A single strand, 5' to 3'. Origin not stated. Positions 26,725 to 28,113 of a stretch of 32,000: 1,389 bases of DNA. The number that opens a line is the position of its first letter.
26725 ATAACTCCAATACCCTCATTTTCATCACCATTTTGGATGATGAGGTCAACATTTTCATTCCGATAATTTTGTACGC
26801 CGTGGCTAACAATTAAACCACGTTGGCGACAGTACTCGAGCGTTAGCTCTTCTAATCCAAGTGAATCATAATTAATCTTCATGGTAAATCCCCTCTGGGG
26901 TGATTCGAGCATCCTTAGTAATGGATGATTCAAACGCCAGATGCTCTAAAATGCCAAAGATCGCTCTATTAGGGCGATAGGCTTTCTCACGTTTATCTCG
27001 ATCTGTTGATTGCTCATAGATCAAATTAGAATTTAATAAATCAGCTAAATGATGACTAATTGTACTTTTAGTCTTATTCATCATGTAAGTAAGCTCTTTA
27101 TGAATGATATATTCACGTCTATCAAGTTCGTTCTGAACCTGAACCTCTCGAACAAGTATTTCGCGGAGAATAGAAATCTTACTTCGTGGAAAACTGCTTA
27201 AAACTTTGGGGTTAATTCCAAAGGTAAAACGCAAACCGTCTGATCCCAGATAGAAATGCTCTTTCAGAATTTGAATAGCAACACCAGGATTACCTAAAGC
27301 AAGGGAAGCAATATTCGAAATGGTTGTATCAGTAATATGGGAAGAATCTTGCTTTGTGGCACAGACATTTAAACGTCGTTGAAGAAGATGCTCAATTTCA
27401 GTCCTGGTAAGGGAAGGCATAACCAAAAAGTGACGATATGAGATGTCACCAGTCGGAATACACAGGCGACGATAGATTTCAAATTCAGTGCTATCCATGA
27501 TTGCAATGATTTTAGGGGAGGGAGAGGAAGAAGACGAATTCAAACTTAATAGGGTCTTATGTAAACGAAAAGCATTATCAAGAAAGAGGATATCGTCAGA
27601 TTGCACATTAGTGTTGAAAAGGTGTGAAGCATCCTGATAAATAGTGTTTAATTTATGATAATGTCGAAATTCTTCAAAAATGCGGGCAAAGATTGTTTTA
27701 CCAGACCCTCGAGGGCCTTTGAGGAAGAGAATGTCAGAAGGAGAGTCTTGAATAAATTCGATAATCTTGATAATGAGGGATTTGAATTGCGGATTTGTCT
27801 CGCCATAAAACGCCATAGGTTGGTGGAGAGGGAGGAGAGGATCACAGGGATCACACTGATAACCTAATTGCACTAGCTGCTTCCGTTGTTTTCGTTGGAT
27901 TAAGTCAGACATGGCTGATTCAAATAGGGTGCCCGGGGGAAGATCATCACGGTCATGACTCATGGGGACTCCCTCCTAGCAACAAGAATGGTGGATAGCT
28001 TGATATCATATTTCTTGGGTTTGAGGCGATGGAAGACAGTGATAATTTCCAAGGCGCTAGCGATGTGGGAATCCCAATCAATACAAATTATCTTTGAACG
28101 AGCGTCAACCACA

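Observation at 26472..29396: Translationally coupled trio of two divergent P-loop NTPase + winged-helix paralogues and a minimal Mrr-type nuclease: candidate undescribed defence or MGE-maintenance module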

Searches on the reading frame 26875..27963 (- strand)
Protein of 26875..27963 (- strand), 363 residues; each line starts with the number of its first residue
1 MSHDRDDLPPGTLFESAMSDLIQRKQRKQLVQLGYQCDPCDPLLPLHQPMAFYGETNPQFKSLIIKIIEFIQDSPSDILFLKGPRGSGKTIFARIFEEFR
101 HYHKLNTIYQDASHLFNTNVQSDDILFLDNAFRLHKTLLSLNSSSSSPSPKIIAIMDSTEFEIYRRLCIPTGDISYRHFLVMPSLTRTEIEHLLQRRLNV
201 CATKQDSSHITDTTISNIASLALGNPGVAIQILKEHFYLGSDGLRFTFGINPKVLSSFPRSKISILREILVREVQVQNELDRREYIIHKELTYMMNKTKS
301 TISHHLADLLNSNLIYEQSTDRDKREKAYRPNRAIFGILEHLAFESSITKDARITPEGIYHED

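Call 5: search_protein_families(library=pfam, proteins=[window:26875-27963:-], max_evalue=0.1)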
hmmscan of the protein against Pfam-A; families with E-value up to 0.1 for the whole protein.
window:26875-27963:- (363 aa): 10 families
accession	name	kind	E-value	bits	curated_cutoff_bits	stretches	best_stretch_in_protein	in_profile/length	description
PF01022.26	HTH_5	-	1.4e-05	25.3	22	1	290-316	20-46/47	Bacterial regulatory protein, arsR family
PF13173.12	AAA_14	-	0.00058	20.3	27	1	77-162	3-102/129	AAA domain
PF01637.24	ATPase_2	-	0.0029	17.9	33.2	1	66-120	10-65/225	ATPase domain predominantly from Archaea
PF05496.18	RuvB_N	-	0.0088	16.3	27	1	73-137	30-99/159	Holliday junction DNA helicase RuvB P-loop domain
PF12950.13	TaqI_C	-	0.01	16.5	26.5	1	272-316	45-91/118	TaqI-like C-terminal specificity domain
PF12802.13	MarR_2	-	0.022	15.4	27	1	289-326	24-61/61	MarR family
PF07728.20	AAA_5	-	0.025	15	22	0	79-99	2-22/139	AAA domain (dynein-related subfamily)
PF01047.28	MarR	-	0.025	14.9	24.6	1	282-326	14-58/59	MarR family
PF24883.2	NPHP3_N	-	0.035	14.7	24.8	0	72-96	17-42/164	Nephrocystin 3, N-terminal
PF13463.12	HTH_27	-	0.058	14.1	22.2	0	286-330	20-63/68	Winged helix DNA-binding domain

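Call 6: search_protein_families(library=padloc, proteins=[window:26875-27963:-], max_evalue=0.1)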
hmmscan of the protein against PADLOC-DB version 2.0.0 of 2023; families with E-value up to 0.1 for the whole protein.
window:26875-27963:- (363 aa): 9 families
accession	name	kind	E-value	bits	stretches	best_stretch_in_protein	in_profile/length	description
PDLC01853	CARF3--CARF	-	1.5e-06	26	1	282-335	151-204/209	-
PDLC01434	CasR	-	0.00021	19.2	1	263-325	124-179/191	"CAS-I,CAS-II,CAS-III,CAS-IV,CAS-V,CAS-VI; associated_signaling"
PDLC01720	Csa3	-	0.00042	18.9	1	285-336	42-93/118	Csa3_1_CAS-I-II-III-IV-V-VI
PDLC01438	Csa3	-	0.0013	16.9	1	270-333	157-203/305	"CAS-I,CAS-II,CAS-III,CAS-IV,CAS-V,CAS-VI; associated_signaling"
PDLC04792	PDC-S01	-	0.0025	14.5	1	66-127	9-73/452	-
PDLC01879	CARF3--CARF_TM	-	0.0096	13.6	1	248-330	145-208/222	-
PDLC01852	CARF3--CARF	-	0.016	13.1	1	271-324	143-196/208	-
PDLC01860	CARF3--CARF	-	0.017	13.2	1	272-326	144-198/210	-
PDLC01268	CasR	-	0.027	12.4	1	272-322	125-172/179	"CAS-I,CAS-II,CAS-III,CAS-IV,CAS-V,CAS-VI; associated_signaling"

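Call 7: find_encoding_contigs(protein=window:26875-27963:-, flank=10000, max_places=10)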
Protein window:26875-27963:- (363 aa): 1 contig read that carries it; 1 place shown.
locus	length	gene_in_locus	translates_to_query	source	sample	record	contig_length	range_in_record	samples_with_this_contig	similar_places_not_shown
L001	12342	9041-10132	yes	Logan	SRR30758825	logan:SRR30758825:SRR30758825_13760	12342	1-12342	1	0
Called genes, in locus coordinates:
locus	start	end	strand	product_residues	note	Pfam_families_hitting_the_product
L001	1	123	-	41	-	?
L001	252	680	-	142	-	PF00072:Response_reg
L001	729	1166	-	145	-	PF00072:Response_reg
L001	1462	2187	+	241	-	-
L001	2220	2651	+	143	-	PF01886:DUF61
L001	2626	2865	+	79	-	-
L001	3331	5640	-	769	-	PF05048:NosD, PF13229:Beta_helix, PF05048:NosD, PF13229:Beta_helix, PF05048:NosD, PF13229:Beta_helix, PF00041:fn3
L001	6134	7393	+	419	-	-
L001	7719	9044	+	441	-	-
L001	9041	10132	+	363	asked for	PF01022:HTH_5 (faint)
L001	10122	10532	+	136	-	PF04471:Mrr_cat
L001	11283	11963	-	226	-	-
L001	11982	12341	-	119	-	?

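Call 8: search_protein_families(library=ncbifam, proteins=[window:26875-27963:-], max_evalue=0.1)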
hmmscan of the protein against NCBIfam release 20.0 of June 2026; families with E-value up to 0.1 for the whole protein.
window:26875-27963:- (363 aa): 12 families
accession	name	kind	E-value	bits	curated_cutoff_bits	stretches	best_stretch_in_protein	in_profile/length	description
NF053755.1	MsvR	equivalog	2.8e-08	33.7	220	1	287-340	28-81/236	transcriptional factor MsvR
NF033788.1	HTH_metalloreg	subfamily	0.00084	19.1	55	1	289-318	29-58/77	metalloregulator ArsR/SmtB family transcription factor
TIGR01884.1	cas_HTH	subfamily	0.0013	18.2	60.2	1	265-326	136-196/202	CRISPR-associated CARF protein Csa3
TIGR00635.1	ruvB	equivalog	0.0019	17.3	299.05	1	74-137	28-96/305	Holliday junction branch migration DNA helicase RuvB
NF040939.2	trans_reg_lrs14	equivalog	0.002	18.1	90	1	264-350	14-97/103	Lrs14 family HTH-type transcriptional regulator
NF000868.0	PRK00080.1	equivalog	0.0052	15.7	282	1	74-137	49-117/330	Holliday junction branch migration DNA helicase RuvB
NF009067.0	PRK12402.1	equivalog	0.0095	14.9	317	1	72-119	31-81/340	replication factor C small subunit 2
NF033789.1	repress_SdpR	subfamily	0.017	15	100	1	291-330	27-63/79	autorepressor SdpR family transcription factor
NF006571.0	PRK09087.1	equivalog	0.017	14.9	297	1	63-107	32-76/228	DnaA regulatory inactivator HdaA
NF053606.1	Sta1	subfamily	0.02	15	80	1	268-325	17-74/100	Sta1 family transcriptional regulator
NF038308.1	RNA_repair_RtcR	equivalog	0.028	13.3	650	1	56-104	185-233/530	RNA repair transcriptional activator RtcR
TIGR02397.1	dnaX_nterm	equivalog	0.038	13.2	250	0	80-97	40-57/355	DNA polymerase III subunit gamma/tau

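Call 21: find_homologous_proteins(query=window:26875-27963:-, max_evalue=0.001)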
Query window:26875-27963:- (363 aa): 44 proteins with E <= 0.001 among 3920 candidates.
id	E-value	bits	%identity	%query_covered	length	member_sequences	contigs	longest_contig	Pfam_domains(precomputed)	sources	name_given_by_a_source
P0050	6.3e-240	813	100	100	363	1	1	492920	PF01022.27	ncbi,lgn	ncbi:MAG: ArsR family transcriptional regulator [Promethearchaeota archaeon]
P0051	4.5e-141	488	63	99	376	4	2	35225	-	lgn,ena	-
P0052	4.3e-133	462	62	100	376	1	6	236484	-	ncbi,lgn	ncbi:MAG: hypothetical protein ACFFB2_06690 [Promethearchaeota archaeon]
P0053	1.2e-131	457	59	99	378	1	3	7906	-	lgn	-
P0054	3.9e-127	442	61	97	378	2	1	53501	PF25199.2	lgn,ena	-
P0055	1.5e-123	430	60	97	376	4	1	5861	-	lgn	-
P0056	4.4e-123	429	61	91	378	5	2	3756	-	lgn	-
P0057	3.9e-122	426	56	99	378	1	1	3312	-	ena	-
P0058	1.8e-121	424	59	97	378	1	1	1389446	PF13173.13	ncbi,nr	ncbi:MAG: ATP-binding protein [Candidatus Heimdallarchaeota archaeon]|nr:MAG: ATP-binding protein [C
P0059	1.0e-120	421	57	100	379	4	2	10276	-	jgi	jgi:DNA-binding transcriptional ArsR family regulator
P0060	1.3e-119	418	58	98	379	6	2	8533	-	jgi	jgi:DNA-binding transcriptional ArsR family regulator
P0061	4.0e-119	416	56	100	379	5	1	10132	-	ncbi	ncbi:MAG: winged helix-turn-helix domain-containing protein [Candidatus Hodarchaeota archaeon]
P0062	7.9e-119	415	58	100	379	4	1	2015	-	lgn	-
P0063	1.2e-118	414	61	91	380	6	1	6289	-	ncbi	-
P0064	3.5e-118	413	58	98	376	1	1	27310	-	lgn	-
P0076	1.1e-98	349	50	97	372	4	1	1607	PF13173.13,PF25199.2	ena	-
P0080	1.1e-92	329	52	100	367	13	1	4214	PF25199.2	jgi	-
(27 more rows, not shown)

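Call 26: search_solved_structures(query=A2, max_evalue=1, show_alignments=2)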
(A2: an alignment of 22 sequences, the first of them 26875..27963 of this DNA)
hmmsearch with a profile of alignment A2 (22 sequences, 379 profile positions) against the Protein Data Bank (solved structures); distinct sequences matched with E-value up to 1: 89 (the best 60 are shown).
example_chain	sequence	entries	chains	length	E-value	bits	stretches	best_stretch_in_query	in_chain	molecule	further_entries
6c2u_A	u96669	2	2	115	0.00013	24.3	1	70-119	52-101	phosphate-loop protein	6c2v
1in7_A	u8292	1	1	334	0.0039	19.5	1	70-152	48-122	HOLLIDAY JUNCTION DNA HELICASE RUVB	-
1in8_A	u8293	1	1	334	0.004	19.4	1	70-152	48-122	HOLLIDAY JUNCTION DNA HELICASE RUVB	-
1in5_A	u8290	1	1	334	0.004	19.4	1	70-152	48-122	HOLLIDAY JUNCTION DNA HELICASE RUVB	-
1in4_A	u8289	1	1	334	0.004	19.4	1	70-152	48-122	HOLLIDAY JUNCTION DNA HELICASE RUVB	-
3pvs_A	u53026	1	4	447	0.017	17.4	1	71-249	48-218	Replication-associated recombination protein A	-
1j7k_A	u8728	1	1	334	0.019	17.2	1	70-152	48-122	HOLLIDAY JUNCTION DNA HELICASE RUVB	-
1in6_A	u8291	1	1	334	0.021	17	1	70-152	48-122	HOLLIDAY JUNCTION DNA HELICASE RUVB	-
9uiq_C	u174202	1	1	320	0.026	16.8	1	58-90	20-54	Replication factor C subunit 5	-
6vvo_C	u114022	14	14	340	0.03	16.5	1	57-90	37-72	Replication factor C subunit 5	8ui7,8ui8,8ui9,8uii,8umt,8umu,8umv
7z6h_G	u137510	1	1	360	0.036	16.3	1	57-90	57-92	Replication factor C subunit 5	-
3lrx_A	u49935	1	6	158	0.038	16.2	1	41-97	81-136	Putative hydrogenase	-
3lyu_A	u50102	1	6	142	0.048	15.9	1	41-96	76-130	Putative hydrogenase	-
8a22_Bw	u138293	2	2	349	0.053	15.7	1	52-107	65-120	mS29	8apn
8apo_Bw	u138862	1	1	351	0.054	15.7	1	52-107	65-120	mS29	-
2qby_A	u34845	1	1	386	0.12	14.6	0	124-260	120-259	Cell division control protein 6 homolog 1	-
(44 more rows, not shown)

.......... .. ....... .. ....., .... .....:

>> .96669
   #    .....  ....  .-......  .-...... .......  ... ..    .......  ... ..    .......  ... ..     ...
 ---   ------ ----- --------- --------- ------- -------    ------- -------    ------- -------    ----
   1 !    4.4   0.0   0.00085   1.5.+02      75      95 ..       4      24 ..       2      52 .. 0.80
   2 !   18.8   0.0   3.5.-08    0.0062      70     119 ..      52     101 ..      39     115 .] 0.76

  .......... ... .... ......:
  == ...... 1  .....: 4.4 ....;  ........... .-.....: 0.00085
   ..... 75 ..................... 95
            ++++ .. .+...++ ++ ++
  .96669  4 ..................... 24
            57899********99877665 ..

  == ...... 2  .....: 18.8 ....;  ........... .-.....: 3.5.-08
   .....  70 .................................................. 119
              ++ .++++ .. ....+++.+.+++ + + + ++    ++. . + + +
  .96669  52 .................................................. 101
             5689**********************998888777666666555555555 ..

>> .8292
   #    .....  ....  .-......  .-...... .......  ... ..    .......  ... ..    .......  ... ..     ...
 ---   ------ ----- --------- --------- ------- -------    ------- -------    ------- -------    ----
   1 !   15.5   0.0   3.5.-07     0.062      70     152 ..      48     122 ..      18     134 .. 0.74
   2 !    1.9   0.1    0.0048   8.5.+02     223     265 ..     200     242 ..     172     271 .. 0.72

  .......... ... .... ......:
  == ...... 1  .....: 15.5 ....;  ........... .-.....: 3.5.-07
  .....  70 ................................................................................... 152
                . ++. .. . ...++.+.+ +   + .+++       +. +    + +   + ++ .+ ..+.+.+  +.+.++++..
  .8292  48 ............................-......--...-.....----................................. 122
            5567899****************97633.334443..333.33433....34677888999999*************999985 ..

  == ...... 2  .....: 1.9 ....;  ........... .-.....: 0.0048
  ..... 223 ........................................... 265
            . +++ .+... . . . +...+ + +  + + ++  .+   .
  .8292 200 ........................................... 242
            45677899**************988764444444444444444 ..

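Call 35: predict_structure(alignment_id=A2)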
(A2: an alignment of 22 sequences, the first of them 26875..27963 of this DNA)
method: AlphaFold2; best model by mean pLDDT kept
length: 363 residues; sequences in the alignment: 22
mean_pLDDT: 78.2   pTM: 0.80
mean pLDDT of the five models: 78.2, 74.4, 70.3, 65.0, 61.3
residues with pLDDT >= 90: 56; 70-90: 228; 50-70: 52; < 50: 27
segments of 3 or more residues with pLDDT < 50: 1-8, 143-145, 348-363
pLDDT, mean of each block of 10 residues (from residue 1): 39 72 82 88 88 82 90 87 90 82 78 66 80 78 58 93 88 86 89 92 71 88 87 82 62 79 87 79 69 70 85 85 80 88 68 40 36
secondary structure, 60 per line:
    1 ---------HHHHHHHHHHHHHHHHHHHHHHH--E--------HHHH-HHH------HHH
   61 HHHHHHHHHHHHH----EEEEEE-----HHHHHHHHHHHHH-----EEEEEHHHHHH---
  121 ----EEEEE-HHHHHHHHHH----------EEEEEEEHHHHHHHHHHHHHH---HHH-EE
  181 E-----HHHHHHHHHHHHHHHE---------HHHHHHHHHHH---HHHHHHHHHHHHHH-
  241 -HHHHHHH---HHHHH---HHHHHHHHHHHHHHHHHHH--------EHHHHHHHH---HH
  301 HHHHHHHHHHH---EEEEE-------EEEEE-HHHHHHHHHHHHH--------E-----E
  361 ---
elements in order: H10-32 H44-47 H58-73 E78-83 H89-101 E107-111 H112-117 E125-129 H131-140 E151-157 H158-171 E179-181 H187-201 H212-222 H226-239 H242-248 H252-256 H260-278 H288-295 H299-311 E315-319 E327-331 H333-345

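Call 40: fold_search(model_id=the predicted structure, library=pdb)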
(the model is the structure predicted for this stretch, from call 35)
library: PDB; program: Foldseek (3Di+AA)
matches with E <= 10: 1529; with E <= 0.001: 72
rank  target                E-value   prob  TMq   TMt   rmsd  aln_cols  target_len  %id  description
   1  1fnn_A                2.0e-08  1.00  0.39  0.37  15.6       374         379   13  CRYSTAL STRUCTURE OF CDC6P FROM PYROBACULUM AEROPHILUM (released 2000-10-04)
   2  2qby_B                3.2e-08  1.00  0.36  0.35  13.8       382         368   14  Crystal structure of a heterodimer of Cdc6/Orc1 initiators bound to origin DNA (from S. solfataricus) (released 2007-09-11)
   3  7jgr_G                5.2e-08  1.00  0.41  0.40  13.6       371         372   11  Structure of Drosophila ORC bound to DNA (84 bp) and Cdc6 (released 2020-09-09)
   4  2qby_A                8.0e-08  1.00  0.43  0.43  12.3       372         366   12  Crystal structure of a heterodimer of Cdc6/Orc1 initiators bound to origin DNA (from S. solfataricus) (released 2007-09-11)
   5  7jk6_A                1.4e-07  1.00  0.38  0.37  14.7       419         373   14  Structure of Drosophila ORC in the active conformation (released 2020-09-09)
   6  1w5t_A                1.5e-07  1.00  0.40  0.37  12.1       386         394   15  Structure of the Aeropyrum Pernix ORC2 protein (ADPNP-ADP complexes) (released 2004-10-05)
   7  1in4                  1.9e-07  1.00  0.39  0.46  10.8       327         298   16  THERMOTOGA MARITIMA RUVB HOLLIDAY JUNCTION BRANCH MIGRATION MOTOR (released 2001-08-08)
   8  1in8                  2.6e-07  1.00  0.39  0.46  10.8       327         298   17  THERMOTOGA MARITIMA RUVB T158V (released 2001-08-08)
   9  1w5s_B                3.7e-07  1.00  0.39  0.36  11.6       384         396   14  Structure of the Aeropyrum Pernix ORC2 protein (ADP form) (released 2004-10-05)
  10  7jgr_A                3.9e-07  1.00  0.38  0.35  14.2       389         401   12  Structure of Drosophila ORC bound to DNA (84 bp) and Cdc6 (released 2020-09-09)
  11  8s0e_G                4.6e-07  1.00  0.39  0.41  13.9       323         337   16  H. sapiens OCCM bound to double stranded DNA (released 2024-10-02)
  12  1w5s_A                4.6e-07  1.00  0.37  0.35  11.6       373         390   14  Structure of the Aeropyrum Pernix ORC2 protein (ADP form) (released 2004-10-05)
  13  1in7                  5.7e-07  1.00  0.39  0.45  10.9       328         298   16  THERMOTOGA MARITIMA RUVB R170A (released 2001-08-08)
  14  1w5t_C                6.6e-07  1.00  0.37  0.35   9.5       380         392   14  Structure of the Aeropyrum Pernix ORC2 protein (ADPNP-ADP complexes) (released 2004-10-05)
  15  9dx4_C                9.6e-07  1.00  0.39  0.46   9.7       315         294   14  EcRuvB T102R mutant (released 2026-01-21)
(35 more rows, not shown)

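Call 67: search_protein_families(library=phrogs, proteins=[window:26875-27963:-], max_evalue=0.01)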
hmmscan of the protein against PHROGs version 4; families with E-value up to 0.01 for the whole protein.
window:26875-27963:- (363 aa): 2 families
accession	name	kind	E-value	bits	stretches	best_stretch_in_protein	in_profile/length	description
phrog_5846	-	DNA, RNA and nucleotide metabolism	0.002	18.4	0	183-244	151-210/380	clamp loader of DNA polymerase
phrog_139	-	other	0.0077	16.7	0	70-122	77-132/342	deoxynucleoside monophosphate kinase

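Call 75: search_protein_families(library=pfam, alignment_id=A2, max_evalue=0.01)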
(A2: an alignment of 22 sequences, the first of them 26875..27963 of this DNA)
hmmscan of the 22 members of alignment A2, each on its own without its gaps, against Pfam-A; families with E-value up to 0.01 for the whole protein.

A. member 1, window:26875-27963:- (363 aa): 4 families
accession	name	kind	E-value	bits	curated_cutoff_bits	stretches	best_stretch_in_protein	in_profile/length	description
PF01022.26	HTH_5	-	1.4e-05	25.3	22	1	290-316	20-46/47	Bacterial regulatory protein, arsR family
PF13173.12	AAA_14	-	0.00058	20.3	27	1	77-162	3-102/129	AAA domain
PF01637.24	ATPase_2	-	0.0029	17.9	33.2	1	66-120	10-65/225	ATPase domain predominantly from Archaea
PF05496.18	RuvB_N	-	0.0088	16.3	27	0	73-137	30-99/159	Holliday junction DNA helicase RuvB P-loop domain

B. families by the number of members that match (of 22 scanned): 18 families
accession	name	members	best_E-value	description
PF01022.26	HTH_5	19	7.6e-07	Bacterial regulatory protein, arsR family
PF13173.12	AAA_14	15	3.1e-05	AAA domain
PF25199.1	nSTAND_NTPase5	13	6.4e-06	Novel STAND NTPase 5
PF24883.2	NPHP3_N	8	0.00092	Nephrocystin 3, N-terminal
PF05496.18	RuvB_N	6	0.0002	Holliday junction DNA helicase RuvB P-loop domain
PF20720.3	nSTAND3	5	4e-05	Novel STAND NTPase 3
PF00004.35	AAA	5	0.0007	ATPase family associated with various cellular activities (AAA)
PF13191.12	AAA_16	2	0.00083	AAA ATPase domain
PF02367.23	TsaE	2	0.0017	Threonylcarbamoyl adenosine biosynthesis protein TsaE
PF01637.24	ATPase_2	2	0.0029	ATPase domain predominantly from Archaea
PF12802.13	MarR_2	1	0.00095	MarR family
PF24389.1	ORC-CDC6-like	1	0.0015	ORC-CDC6-like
PF14532.12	Sigma54_activ_2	1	0.0016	Sigma-54 interaction domain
PF04851.21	ResIII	1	0.0041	Type III restriction enzyme, res subunit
PF17864.7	AAA_lid_4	1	0.0059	RuvB AAA lid domain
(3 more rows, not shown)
